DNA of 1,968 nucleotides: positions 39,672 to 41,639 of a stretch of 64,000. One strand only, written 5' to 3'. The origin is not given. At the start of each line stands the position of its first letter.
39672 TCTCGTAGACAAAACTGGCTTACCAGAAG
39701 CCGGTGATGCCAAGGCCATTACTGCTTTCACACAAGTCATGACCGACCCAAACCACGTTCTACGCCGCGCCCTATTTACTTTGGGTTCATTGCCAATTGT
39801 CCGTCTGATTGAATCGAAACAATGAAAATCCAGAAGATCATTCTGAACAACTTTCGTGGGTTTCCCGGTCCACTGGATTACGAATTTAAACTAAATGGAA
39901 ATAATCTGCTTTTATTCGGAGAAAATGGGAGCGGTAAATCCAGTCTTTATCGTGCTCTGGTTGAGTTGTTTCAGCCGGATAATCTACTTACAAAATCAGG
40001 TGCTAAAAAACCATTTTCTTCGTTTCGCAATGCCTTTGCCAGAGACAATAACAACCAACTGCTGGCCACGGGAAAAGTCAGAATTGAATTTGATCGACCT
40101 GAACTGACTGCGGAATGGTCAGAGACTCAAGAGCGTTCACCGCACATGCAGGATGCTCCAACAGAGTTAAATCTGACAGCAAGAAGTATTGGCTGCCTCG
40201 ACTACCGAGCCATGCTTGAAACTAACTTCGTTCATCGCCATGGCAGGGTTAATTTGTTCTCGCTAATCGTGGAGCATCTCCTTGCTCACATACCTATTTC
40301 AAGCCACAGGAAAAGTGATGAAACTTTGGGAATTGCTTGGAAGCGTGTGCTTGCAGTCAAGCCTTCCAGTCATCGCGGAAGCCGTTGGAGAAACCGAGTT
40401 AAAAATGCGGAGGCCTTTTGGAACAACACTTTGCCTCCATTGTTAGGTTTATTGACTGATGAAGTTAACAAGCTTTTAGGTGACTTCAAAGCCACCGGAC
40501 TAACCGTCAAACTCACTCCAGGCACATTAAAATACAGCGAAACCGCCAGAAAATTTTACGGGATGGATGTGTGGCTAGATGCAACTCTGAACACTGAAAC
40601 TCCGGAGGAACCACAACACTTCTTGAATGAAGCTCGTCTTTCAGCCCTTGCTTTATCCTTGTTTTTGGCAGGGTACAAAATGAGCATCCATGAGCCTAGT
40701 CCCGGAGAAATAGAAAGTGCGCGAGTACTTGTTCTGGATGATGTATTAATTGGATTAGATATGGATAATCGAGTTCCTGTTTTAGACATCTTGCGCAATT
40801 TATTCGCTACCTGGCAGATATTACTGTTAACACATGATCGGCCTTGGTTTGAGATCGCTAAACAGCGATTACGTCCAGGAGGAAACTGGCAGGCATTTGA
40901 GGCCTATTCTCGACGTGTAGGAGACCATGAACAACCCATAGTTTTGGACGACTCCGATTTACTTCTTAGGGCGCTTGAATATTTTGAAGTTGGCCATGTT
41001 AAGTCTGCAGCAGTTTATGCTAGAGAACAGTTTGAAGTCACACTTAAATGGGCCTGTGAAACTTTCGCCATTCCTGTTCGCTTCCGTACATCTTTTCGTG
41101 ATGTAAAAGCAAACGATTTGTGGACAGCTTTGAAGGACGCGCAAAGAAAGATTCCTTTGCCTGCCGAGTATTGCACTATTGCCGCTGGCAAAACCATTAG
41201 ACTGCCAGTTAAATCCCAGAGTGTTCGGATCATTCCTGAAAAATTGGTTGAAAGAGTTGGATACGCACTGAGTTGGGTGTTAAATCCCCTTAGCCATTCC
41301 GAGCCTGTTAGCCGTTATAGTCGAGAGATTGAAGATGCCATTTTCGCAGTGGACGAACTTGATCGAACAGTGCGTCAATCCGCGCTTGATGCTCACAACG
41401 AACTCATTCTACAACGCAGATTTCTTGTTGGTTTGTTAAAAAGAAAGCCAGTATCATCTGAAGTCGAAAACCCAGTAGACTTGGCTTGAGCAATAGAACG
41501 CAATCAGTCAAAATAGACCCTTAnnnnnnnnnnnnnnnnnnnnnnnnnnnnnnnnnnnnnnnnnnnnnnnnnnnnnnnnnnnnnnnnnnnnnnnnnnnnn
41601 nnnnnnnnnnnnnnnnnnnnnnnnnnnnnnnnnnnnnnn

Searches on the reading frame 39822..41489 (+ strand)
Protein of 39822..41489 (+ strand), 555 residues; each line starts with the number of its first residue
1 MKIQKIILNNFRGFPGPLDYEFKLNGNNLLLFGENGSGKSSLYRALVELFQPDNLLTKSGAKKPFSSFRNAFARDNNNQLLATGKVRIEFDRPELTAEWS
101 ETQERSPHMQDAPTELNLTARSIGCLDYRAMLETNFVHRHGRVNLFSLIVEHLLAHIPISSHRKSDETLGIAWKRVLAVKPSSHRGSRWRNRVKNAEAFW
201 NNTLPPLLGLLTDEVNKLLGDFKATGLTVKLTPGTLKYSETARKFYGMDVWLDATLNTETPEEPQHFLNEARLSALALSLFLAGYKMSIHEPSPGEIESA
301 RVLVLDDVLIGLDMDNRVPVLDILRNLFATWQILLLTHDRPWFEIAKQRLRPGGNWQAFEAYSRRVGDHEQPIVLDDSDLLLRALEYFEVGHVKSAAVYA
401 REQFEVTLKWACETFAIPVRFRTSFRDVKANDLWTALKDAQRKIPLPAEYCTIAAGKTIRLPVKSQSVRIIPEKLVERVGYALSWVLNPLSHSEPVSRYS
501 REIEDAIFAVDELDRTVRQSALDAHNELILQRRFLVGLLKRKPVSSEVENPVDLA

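Call 5: search_protein_families(library=pfam, proteins=[window:39822-41489:+], max_evalue=0.1)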
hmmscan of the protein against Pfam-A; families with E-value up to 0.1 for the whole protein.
window:39822-41489:+ (555 aa): 12 families
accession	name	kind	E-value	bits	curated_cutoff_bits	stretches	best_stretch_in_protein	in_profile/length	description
PF02463.25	SMC_N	-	4.9e-09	36.4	40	1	3-348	2-207/220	RecF/RecN/SMC N terminal domain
PF13175.12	AAA_15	-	2.3e-07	31.2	32.1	1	1-63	1-55/374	AAA ATPase domain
PF13476.12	AAA_23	-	2.8e-07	31.8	27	1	5-119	1-112/201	AAA domain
PF13555.12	AAA_29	-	1.9e-06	28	27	1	4-54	2-50/61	P-loop containing region of AAA domain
PF13191.12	AAA_16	-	0.00021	22.3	32.6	1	26-109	24-112/167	AAA ATPase domain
PF00005.33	ABC_tran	-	0.00022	22.3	25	1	26-53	11-38/137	ABC transporter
PF13304.12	AAA_21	-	0.00022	21.8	27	1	31-63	4-26/304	AAA domain, putative AbiEii toxin, Type IV TA system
PF05673.19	DUF815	-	0.00028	20.6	23.8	1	24-55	51-82/249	Protein of unknown function (DUF815)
PF13401.12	AAA_22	-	0.00088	20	27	1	27-76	6-58/130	AAA domain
PF07728.20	AAA_5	-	0.0022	18.4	22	1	28-60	1-33/139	AAA domain (dynein-related subfamily)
PF13166.12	AAA_13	-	0.049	12.7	36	0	30-49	20-39/713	AAA domain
PF11398.14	DUF2813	-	0.052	13.3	21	1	21-56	18-52/372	Protein of unknown function (DUF2813)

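Call 6: search_protein_families(library=padloc, proteins=[window:39822-41489:+], max_evalue=0.1)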
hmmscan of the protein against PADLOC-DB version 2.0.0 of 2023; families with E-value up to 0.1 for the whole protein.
window:39822-41489:+ (555 aa): 92 families (the best 25 are shown)
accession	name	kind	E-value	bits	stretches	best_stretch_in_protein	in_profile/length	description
PDLC04135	mad3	-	9.9e-12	43.1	2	2-65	1-59/374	mads_3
PDLC03859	LmuB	-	1.7e-10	38.8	2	270-343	514-588/611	-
PDLC02730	PbeC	-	9.1e-10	35.9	1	1-91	1-92/651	PbeC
PDLC03865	LmuB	-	2.7e-09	33.8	1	1-46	1-51/1007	-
PDLC02979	AriA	-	4.7e-09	34.5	1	1-120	1-122/373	-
PDLC00271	PtuA1|PtuA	-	4.1e-07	27.9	1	1-107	1-102/421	AAA ATPase domain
PDLC00090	GajA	-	5.5e-07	26.7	1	1-55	1-53/659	AAA ATPase domain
PDLC00278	PtuA1|PtuA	-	7.1e-07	26.8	1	1-50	1-47/436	AAA ATPase domain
PDLC00277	PtuA1|PtuA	-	3.9e-06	24.4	1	1-52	1-49/423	AAA ATPase domain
PDLC00269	PtuA1|PtuA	-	7.7e-06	23.4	1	1-48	1-54/446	AAA ATPase domain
PDLC00267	PtuA1|PtuA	-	8.2e-06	23.2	1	1-46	1-43/438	AAA ATPase domain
PDLC02739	PbeC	-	1.7e-05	21.7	1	1-45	1-47/644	PbeC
PDLC00293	PtuA1|PtuA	-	2.8e-05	21.3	1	1-52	1-51/527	AAA ATPase domain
PDLC02714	PbeC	-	4e-05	20.6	1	1-46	1-48/651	PbeC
PDLC00284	PtuA1|PtuA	-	7e-05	19.8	1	2-46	61-103/545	AAA ATPase domain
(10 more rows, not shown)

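Call 7: search_protein_families(library=ncbifam, proteins=[window:39822-41489:+], max_evalue=0.1)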
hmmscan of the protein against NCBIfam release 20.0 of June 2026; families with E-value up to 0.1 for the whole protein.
window:39822-41489:+ (555 aa): 46 families (the best 25 are shown)
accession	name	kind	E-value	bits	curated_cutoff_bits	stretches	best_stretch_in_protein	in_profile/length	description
TIGR00611.2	recf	equivalog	9.8e-05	21.7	172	1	3-43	1-38/339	DNA replication/repair protein RecF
NF040873.1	AztA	equivalog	0.00014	21.5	220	0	27-53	19-45/191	zinc ABC transporter ATP-binding protein AztA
TIGR03864.1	PQQ_ABC_ATP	hypoth_equivalog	0.00034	20.1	302.25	0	298-336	149-187/236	ABC transporter, ATP-binding subunit, PQQ-dependent alcohol dehydrogenase system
TIGR01166.1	cbiO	subfamily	0.00039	19.9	211.8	0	25-54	17-46/190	cobalt ABC transporter, ATP-binding protein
TIGR04521.1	ECF_ATPase_2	equivalog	0.00042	19.5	330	0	300-339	163-204/279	energy-coupling factor transporter ATPase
TIGR00954.1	3a01203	subfamily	0.00042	18.9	918.9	1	25-50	478-503/660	peroxysomal long chain fatty acyl transporter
NF003034.1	PRK03918.1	equivalog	0.00046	18.3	700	1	1-58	1-56/878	DNA double-strand break repair ATPase Rad50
NF000355.4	ribo_prot_ABC_F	equivalog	0.00049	19.1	380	1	25-79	338-393/499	ribosomal protection-like ABC-F family protein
TIGR02857.1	CydD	equivalog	0.00084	18.4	435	0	299-348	476-525/529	thiol reductant ABC exporter subunit CydD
TIGR02769.1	nickel_nikE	equivalog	0.0011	18.5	332.55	0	25-53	36-64/265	nickel import ATP-binding protein NikE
NF007601.2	PRK10247.1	equivalog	0.0013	18.3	292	0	301-341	151-193/204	iron efflux ABC transporter ATP-binding subunit FetA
NF053563.1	Rkd4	equivalog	0.0015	16.7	860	1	2-45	2-42/747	arcadin-4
TIGR02142.1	modC_ABC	equivalog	0.0017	17.7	285.05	0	18-53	14-50/353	molybdenum ABC transporter ATP-binding protein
TIGR04520.1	ECF_ATPase_1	equivalog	0.0022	17.4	315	0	26-53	28-55/269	energy-coupling factor transporter ATPase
NF041034.1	Rad50_Sulf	equivalog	0.0033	15.3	1000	0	1-46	1-43/872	DNA double-strand break repair ATPase Rad50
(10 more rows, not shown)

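Call 49: search_protein_families(library=phrogs, proteins=[window:39822-41489:+], max_evalue=0.01)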
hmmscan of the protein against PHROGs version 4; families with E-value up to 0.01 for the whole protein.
window:39822-41489:+ (555 aa): 11 families
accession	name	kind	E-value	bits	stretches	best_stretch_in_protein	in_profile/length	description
phrog_77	-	DNA, RNA and nucleotide metabolism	3.6e-08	33.4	1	1-52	296-346/967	SbcC-like subunit of palindrome specific endonuclease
phrog_8323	-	unknown function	2.2e-07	30.8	1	1-120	49-158/623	-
phrog_3940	-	unknown function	4.3e-07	30.1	1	2-107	4-114/537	-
phrog_4747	-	unknown function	1.4e-05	25.4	1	1-56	1-52/610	-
phrog_293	-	moron, auxiliary metabolic gene and host takeover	1.5e-05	24.2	0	26-54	163-191/1058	ABC transporter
phrog_9802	-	unknown function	0.00014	22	1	1-49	3-48/438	-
phrog_7507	-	unknown function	0.0003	21.2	1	1-49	2-47/483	-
phrog_25363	-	unknown function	0.00049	21.2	1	1-50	5-51/77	-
phrog_19212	-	unknown function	0.0033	17.1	1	1-63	1-63/550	-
phrog_800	-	head and packaging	0.0048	16.5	1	4-59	9-65/511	terminase small subunit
phrog_5836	-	unknown function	0.0048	15.9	1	27-70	49-89/1071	-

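Call 61: find_homologous_proteins(query=window:39822-41489:+)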
Query window:39822-41489:+ (555 aa): 1382 proteins with E <= 0.001 among 8000 candidates; the best 120 are listed.
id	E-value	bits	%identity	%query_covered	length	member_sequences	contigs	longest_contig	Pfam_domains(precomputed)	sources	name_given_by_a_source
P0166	0.0e+0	1261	100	100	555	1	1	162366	PF13175.13,PF13476.13,PF13555.13,PF02463.26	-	-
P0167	1.2e-233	795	64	98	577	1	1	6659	PF13175.13,PF13476.13,PF13555.13,PF02463.26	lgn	-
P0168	9.4e-131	455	48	92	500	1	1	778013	PF13175.13,PF13476.13,PF13555.13,PF02463.26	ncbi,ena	-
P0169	1.5e-115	405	40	98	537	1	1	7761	PF13175.13,PF02463.26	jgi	jgi:hypothetical protein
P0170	1.8e-114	401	41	94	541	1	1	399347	PF13175.13,PF13476.13,PF02463.26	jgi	jgi:energy-coupling factor transporter ATP-binding protein EcfA2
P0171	1.9e-114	401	43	94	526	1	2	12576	PF13175.13,PF13476.13,PF02463.26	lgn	-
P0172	1.0e-111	392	40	97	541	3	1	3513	PF13175.13,PF13476.13,PF02463.26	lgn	-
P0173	5.0e-107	377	41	97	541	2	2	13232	PF13476.13,PF02463.26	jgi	jgi:hypothetical protein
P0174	7.1e-107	376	42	93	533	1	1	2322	PF02463.26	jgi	jgi:hypothetical protein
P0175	8.2e-105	370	41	93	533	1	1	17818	PF00005.34,PF13175.13,PF13476.13,PF02463.26,PF13166.13,PF13304.13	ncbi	ncbi:MAG: ATP-binding cassette domain-containing protein [Candidatus Thorarchaeota archaeon]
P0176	1.7e-103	365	38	98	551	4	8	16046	PF13476.13,PF02463.26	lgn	-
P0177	6.1e-103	363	38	98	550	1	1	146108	PF13476.13,PF02463.26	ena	-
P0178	5.2e-102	360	40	94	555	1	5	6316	PF13476.13,PF02463.26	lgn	-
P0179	6.4e-102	360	39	93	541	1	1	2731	PF13476.13,PF02463.26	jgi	jgi:energy-coupling factor transporter ATP-binding protein EcfA2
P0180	2.3e-101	358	40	98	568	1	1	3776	PF13175.13,PF13476.13,PF02463.26,PF13304.13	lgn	-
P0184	9.2e-98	346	39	92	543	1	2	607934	PF13175.13,PF13476.13,PF02463.26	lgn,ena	-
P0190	7.9e-97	343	39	93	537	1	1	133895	PF02463.26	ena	-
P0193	1.3e-95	339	40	92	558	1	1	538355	PF13476.13,PF13555.13,PF02463.26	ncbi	-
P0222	1.9e-90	322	40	93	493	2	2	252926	PF13175.13,PF13476.13,PF02463.26,PF13304.13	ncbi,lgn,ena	-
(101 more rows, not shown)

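Call 62: find_encoding_contigs(protein=P0168, flank=10000, max_places=1)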
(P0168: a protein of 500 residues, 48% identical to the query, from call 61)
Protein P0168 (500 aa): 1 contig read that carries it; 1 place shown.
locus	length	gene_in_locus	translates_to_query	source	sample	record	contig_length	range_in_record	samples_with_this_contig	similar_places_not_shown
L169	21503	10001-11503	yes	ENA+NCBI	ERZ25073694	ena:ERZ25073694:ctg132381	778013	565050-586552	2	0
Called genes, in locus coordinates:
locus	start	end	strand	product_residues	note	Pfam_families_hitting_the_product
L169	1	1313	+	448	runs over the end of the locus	PF00092:VWA, PF13519:VWA_2, PF13768:VWA_3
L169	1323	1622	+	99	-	-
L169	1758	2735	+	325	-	PF13280:WYL, PF25583:WCX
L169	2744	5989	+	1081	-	PF13091:PLDc_2, PF00176:SNF2-rel_dom (faint), PF04851:ResIII (faint), PF00271:Helicase_C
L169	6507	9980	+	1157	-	PF25120:DUF7814 (weak), PF02384:N6_Mtase (faint), PF20473:MmeI_Mtase (faint), PF07669:Eco57I, PF12950:TaqI_C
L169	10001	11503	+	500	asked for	PF02463:SMC_N, PF13175:AAA_15 (weak), PF13476:AAA_23 (weak), PF13555:AAA_29 (weak)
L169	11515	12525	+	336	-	-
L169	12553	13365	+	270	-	PF22945:LEM-3_GIY-YIG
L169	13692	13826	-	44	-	-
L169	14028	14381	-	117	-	-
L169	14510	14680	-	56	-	-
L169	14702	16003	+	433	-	PF11074:DUF2779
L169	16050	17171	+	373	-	-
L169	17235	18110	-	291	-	PF07506:RepB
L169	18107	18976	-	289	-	PF02195:ParB_N, PF07506:RepB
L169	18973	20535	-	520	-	PF00239:Resolvase, PF07508:Recombinase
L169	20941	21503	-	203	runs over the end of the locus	PF20020:DUF6431 (weak)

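Call 63: find_encoding_contigs(protein=P0170, flank=10000, max_places=1)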
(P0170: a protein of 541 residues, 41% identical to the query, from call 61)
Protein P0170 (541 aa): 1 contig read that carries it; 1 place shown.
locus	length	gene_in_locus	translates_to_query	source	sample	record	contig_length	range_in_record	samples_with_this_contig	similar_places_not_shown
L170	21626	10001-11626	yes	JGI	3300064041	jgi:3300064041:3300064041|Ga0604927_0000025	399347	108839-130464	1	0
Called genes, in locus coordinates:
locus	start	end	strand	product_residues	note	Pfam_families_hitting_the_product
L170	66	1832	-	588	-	PF10592:AIPR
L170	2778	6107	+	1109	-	PF13091:PLDc_2 (weak), PF00176:SNF2-rel_dom, PF04851:ResIII (weak), PF00271:Helicase_C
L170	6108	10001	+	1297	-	PF02384:N6_Mtase (faint), PF20473:MmeI_Mtase (faint), PF07669:Eco57I, PF12950:TaqI_C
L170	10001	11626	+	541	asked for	PF02463:SMC_N, PF13175:AAA_15 (weak), PF13476:AAA_23 (weak)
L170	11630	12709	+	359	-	-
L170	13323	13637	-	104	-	-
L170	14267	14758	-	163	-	-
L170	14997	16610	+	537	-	PF14559:TPR_19 (faint), PF07719:TPR_2 (faint), PF13181:TPR_8 (faint), PF13424:TPR_12 (faint), PF13414:TPR_11 (faint), PF13431:TPR_17 (faint), PF13174:TPR_6 (faint), PF00515:TPR_1 (faint)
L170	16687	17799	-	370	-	PF04338:DUF481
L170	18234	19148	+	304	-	PF01887:SAM_HAT_N, PF20257:SAM_HAT_C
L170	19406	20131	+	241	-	PF01738:DLH, PF12146:Hydrolase_4 (faint), PF02230:Abhydrolase_2 (weak), PF00326:Peptidase_S9 (weak)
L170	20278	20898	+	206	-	PF04542:Sigma70_r2, PF08281:Sigma70_r4_2, PF04545:Sigma70_r4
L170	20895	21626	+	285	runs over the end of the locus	PF13490:zf-HC2 (weak), PF13646:HEAT_2 (weak)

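Call 64: find_encoding_contigs(protein=P0184, flank=10000, max_places=1)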
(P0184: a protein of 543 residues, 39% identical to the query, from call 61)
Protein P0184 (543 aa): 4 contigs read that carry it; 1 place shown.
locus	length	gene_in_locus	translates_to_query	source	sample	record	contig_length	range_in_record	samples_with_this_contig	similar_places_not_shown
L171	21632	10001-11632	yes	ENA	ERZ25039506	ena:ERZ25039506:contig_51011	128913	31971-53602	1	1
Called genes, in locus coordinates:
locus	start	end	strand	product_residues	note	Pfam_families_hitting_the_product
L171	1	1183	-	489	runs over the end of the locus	PF00656:Peptidase_C14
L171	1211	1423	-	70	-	-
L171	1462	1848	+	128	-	-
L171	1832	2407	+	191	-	PF13744:HTH_37 (weak), PF13560:HTH_31 (weak), PF01381:HTH_3 (weak), PF13443:HTH_26 (weak)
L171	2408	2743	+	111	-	PF11950:DUF3467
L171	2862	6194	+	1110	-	PF13091:PLDc_2 (weak), PF00176:SNF2-rel_dom, PF04851:ResIII (weak), PF00271:Helicase_C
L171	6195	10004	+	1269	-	PF02384:N6_Mtase (faint), PF20473:MmeI_Mtase (faint), PF07669:Eco57I, PF12950:TaqI_C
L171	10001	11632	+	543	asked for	PF02463:SMC_N (faint), PF13175:AAA_15 (weak), PF13476:AAA_23 (faint)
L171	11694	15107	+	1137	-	PF13482:RNase_H_2, PF13086:AAA_11 (faint), PF13604:AAA_30, PF01443:Viral_helicase1 (faint), PF13087:AAA_12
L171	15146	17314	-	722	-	PF13091:PLDc_2 (weak)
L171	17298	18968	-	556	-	-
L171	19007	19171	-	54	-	-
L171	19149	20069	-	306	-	PF13391:HNH_2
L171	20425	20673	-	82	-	-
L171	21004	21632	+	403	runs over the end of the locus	PF12796:Ank_2 (faint), PF00023:Ank (faint), PF13606:Ank_3 (faint), PF13637:Ank_4 (faint)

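Call 65: find_encoding_contigs(protein=P0193, flank=10000, max_places=1)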
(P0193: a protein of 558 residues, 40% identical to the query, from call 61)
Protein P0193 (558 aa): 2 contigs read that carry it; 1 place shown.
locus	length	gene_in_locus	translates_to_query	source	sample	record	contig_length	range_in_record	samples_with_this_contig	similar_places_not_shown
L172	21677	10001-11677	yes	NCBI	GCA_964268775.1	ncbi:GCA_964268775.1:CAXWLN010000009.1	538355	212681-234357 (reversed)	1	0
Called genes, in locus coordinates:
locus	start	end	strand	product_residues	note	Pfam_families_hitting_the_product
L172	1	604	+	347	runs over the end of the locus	PF09925:DUF2157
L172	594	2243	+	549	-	PF14351:DUF4401, PF14345:GDYXXLXY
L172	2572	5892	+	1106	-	PF13091:PLDc_2, PF04851:ResIII (weak), PF00176:SNF2-rel_dom, PF00270:DEAD (faint), PF00271:Helicase_C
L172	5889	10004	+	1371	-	PF07669:Eco57I, PF02384:N6_Mtase (weak), PF12950:TaqI_C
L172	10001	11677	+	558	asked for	PF02463:SMC_N (faint), PF13476:AAA_23, PF13555:AAA_29 (weak)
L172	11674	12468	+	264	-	PF12686:DUF3800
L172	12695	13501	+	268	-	PF13635:DUF4143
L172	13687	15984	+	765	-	PF07715:Plug, PF00593:TonB_dep_Rec_b-barrel, PF14905:OMP_b-brl_3 (weak)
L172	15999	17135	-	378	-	PF00356:LacI, PF00532:Peripla_BP_1, PF13407:Peripla_BP_4, PF13377:Peripla_BP_3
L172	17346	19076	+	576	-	PF00920:ILVD_EDD_N, PF24877:ILV_EDD_C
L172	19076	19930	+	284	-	PF03328:HpcH_HpaI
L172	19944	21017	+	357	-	PF02463:SMC_N (faint), PF00005:ABC_tran, PF13304:AAA_21 (faint), PF17912:OB_MalK, PF08402:TOBE_2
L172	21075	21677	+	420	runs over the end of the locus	PF01547:SBP_bac_1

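Call 67: find_encoding_contigs(protein=P0177, flank=9000, max_places=1)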
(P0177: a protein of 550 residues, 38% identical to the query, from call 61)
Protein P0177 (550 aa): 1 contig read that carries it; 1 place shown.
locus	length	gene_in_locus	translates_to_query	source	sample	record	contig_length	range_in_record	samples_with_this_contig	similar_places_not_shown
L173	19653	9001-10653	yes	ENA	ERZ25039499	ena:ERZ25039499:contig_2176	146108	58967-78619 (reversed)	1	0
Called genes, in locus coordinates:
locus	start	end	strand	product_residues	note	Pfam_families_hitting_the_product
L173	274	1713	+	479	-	PF03050:DDE_Tnp_IS66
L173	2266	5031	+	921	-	PF00176:SNF2-rel_dom, PF04851:ResIII (weak), PF00270:DEAD (faint), PF00271:Helicase_C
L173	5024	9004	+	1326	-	PF02384:N6_Mtase (faint), PF07669:Eco57I, PF12950:TaqI_C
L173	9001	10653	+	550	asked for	PF02463:SMC_N (weak), PF13476:AAA_23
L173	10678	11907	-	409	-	PF13542:HTH_Tnp_ISL3, PF01610:DDE_Tnp_ISL3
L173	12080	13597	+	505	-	-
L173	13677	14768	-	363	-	PF22022:Phage_int_M, PF00589:Phage_integrase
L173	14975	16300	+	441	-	PF01609:DDE_Tnp_1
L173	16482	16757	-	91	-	PF13356:Arm-DNA-bind_3 (weak)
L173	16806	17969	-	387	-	PF14294:DUF4372, PF01609:DDE_Tnp_1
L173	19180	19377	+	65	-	-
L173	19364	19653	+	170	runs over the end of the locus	PF11848:DUF3368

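Call 68: find_encoding_contigs(protein=P0190, flank=9000, max_places=1)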
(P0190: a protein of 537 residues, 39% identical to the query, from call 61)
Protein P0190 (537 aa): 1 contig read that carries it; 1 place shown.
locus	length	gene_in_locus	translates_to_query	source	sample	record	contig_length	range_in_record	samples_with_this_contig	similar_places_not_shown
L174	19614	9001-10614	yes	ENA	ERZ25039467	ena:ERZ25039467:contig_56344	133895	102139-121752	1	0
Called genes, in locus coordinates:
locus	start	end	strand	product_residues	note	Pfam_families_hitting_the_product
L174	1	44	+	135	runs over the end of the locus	PF10150:RNase_E_G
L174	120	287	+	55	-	-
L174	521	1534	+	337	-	PF17761:DUF1016_N, PF06250:YhcG_C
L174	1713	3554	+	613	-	PF13091:PLDc_2, PF00176:SNF2-rel_dom, PF04851:ResIII (weak), PF00270:DEAD (faint)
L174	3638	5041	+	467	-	PF00271:Helicase_C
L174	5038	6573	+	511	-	-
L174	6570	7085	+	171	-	PF20473:MmeI_Mtase (weak)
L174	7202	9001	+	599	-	PF07669:Eco57I, PF02384:N6_Mtase, PF12950:TaqI_C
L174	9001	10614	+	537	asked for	PF02463:SMC_N (weak)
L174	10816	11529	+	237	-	-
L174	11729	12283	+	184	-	-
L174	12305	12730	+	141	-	-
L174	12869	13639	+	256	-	-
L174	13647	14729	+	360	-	-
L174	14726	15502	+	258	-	-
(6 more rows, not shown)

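Call 69: find_encoding_contigs(protein=P0222, flank=9000, max_places=1)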
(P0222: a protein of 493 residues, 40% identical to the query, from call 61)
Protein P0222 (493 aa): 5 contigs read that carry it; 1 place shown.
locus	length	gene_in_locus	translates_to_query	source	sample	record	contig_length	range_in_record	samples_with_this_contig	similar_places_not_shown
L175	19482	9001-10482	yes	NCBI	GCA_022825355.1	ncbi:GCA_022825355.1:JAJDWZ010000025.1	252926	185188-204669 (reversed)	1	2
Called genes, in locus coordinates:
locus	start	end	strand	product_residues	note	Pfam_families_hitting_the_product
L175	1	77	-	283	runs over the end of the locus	PF01149:Fapy_DNA_glyco, PF06831:H2TH, PF06827:zf-FPG_IleRS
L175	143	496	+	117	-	PF00903:Glyoxalase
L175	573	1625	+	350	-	PF01522:Polysacc_deac_1, PF22537:WbmS-like (weak)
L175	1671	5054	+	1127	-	PF13091:PLDc_2 (weak), PF00176:SNF2-rel_dom, PF00270:DEAD (faint), PF04851:ResIII, PF00271:Helicase_C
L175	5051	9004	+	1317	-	PF02384:N6_Mtase (faint), PF20473:MmeI_Mtase (faint), PF07669:Eco57I, PF12950:TaqI_C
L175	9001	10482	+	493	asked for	PF02463:SMC_N (faint), PF13175:AAA_15 (weak), PF13476:AAA_23, PF13304:AAA_21 (faint)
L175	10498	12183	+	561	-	PF07969:Amidohydro_3, PF01979:Amidohydro_1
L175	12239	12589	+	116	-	-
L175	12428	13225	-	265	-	PF01177:Asp_Glu_race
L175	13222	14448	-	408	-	PF04389:Peptidase_M28, PF01546:Peptidase_M20, PF07687:M20_dimer (weak)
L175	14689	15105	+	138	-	PF13577:SnoaL_4, PF12680:SnoaL_2 (weak), PF00866:Ring_hydroxyl_B (weak)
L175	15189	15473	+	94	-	-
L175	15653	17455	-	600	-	PF02538:Hydantoinase_B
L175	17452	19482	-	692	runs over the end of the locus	PF05378:Hydant_A_N, PF01968:Hydantoinase_A, PF19278:Hydant_A_C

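Call 78: search_protein_families(library=padloc, proteins=[L169:11515-12525:+, L170:11630-12709:+], max_evalue=0.1)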
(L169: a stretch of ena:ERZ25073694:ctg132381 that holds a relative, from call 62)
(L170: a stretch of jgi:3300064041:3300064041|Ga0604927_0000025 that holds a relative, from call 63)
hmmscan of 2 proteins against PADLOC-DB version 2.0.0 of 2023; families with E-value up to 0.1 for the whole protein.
L169:11515-12525:+ (336 aa): 0 families

L170:11630-12709:+ (359 aa): 0 families
